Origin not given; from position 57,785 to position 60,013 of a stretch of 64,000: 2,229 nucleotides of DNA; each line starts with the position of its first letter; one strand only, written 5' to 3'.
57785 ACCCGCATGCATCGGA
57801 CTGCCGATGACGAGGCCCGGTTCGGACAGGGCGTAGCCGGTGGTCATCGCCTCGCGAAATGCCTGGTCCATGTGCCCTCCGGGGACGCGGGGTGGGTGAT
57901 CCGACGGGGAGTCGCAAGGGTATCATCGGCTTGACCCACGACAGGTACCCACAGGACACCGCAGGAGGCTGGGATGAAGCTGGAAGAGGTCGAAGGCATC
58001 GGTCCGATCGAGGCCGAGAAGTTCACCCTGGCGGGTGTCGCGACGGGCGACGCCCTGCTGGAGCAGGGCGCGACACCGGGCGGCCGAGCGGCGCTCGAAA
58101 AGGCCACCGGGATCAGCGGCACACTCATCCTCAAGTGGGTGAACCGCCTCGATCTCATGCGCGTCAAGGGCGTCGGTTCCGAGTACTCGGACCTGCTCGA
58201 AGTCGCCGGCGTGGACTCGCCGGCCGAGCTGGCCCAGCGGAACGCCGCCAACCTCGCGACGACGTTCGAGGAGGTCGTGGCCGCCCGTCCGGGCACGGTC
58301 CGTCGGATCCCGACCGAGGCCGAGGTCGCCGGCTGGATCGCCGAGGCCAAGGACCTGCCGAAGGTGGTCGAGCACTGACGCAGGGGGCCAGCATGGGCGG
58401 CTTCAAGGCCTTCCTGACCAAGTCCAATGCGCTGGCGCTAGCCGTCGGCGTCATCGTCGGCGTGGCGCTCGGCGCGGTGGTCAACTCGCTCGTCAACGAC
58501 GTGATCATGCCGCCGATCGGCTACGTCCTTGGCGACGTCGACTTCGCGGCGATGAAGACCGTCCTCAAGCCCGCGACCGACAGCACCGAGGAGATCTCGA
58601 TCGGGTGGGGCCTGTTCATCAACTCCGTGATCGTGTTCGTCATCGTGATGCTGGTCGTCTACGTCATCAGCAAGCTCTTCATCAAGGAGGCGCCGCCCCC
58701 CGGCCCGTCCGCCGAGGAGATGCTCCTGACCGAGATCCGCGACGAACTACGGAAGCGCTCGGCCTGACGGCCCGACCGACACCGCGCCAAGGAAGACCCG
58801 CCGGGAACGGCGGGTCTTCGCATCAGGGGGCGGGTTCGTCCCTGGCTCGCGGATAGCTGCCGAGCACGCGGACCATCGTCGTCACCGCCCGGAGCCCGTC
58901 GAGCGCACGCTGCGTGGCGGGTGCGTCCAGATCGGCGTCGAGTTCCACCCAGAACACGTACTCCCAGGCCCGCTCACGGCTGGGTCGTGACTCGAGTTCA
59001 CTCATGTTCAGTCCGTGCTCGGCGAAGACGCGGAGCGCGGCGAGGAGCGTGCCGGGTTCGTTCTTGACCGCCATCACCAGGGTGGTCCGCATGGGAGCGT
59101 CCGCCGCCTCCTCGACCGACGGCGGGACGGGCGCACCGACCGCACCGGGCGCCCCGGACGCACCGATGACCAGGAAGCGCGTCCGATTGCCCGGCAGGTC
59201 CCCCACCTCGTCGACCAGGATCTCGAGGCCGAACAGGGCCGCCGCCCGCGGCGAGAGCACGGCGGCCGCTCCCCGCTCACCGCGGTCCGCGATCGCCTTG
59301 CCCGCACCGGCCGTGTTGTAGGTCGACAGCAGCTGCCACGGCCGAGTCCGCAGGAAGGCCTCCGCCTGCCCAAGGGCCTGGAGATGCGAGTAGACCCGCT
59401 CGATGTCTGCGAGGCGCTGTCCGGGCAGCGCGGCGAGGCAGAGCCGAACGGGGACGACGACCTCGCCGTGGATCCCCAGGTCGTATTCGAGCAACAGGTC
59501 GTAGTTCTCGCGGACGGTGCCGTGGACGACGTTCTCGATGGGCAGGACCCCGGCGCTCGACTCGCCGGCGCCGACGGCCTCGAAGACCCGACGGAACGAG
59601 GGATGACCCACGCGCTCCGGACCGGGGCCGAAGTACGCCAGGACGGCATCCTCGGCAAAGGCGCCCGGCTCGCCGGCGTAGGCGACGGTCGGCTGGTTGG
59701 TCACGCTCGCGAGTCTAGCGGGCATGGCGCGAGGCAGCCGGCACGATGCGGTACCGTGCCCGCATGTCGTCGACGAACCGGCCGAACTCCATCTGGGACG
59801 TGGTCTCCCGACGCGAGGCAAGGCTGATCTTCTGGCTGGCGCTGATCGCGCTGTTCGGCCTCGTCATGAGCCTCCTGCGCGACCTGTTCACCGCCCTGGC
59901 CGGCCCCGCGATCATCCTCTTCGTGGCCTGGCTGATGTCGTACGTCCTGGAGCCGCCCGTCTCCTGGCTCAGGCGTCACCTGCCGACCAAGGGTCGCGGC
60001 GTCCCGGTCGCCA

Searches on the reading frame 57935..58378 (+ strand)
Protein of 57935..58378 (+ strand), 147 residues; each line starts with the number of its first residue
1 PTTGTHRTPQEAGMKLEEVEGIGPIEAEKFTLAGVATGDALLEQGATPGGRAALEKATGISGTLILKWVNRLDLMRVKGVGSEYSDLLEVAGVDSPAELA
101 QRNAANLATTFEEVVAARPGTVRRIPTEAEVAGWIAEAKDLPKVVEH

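Call 68: search_protein_families(library=pfam, proteins=[window:57935-58378:+], max_evalue=0.01)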
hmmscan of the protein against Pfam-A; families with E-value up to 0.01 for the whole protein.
window:57935-58378:+ (147 aa): 3 families
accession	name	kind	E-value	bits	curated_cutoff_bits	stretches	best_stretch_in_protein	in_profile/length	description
PF14229.12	DUF4332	-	1.3e-32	113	23.2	1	20-141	1-122/122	Domain of unknown function (DUF4332)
PF14520.12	HHH_5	-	2.9e-05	24.9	27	0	73-109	3-39/57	Helix-hairpin-helix domain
PF11731.14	Cdd1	-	0.0039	17.8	25.5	0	73-117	7-51/86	Pathogenicity locus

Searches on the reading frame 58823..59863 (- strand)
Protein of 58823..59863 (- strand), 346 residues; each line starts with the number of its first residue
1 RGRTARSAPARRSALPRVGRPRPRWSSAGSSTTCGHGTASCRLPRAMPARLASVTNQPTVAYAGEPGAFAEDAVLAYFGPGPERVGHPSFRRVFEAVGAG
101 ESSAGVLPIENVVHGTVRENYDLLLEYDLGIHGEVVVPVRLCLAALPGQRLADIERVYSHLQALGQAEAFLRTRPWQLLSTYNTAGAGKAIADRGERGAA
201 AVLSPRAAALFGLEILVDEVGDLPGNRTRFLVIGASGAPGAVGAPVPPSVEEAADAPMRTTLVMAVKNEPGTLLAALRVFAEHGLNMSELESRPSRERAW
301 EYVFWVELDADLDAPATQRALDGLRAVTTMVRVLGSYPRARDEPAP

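Call 68: search_protein_families(library=pfam, proteins=[window:58823-59863:-], max_evalue=0.01)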
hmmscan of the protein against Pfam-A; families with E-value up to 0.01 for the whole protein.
window:58823-59863:- (346 aa): 2 families
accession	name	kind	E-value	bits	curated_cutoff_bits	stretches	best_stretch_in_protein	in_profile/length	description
PF00800.23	PDT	-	3.3e-50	170.9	25.2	1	60-235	1-178/181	Prephenate dehydratase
PF01842.31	ACT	-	8.4e-11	41.9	27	1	261-324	2-64/66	ACT domain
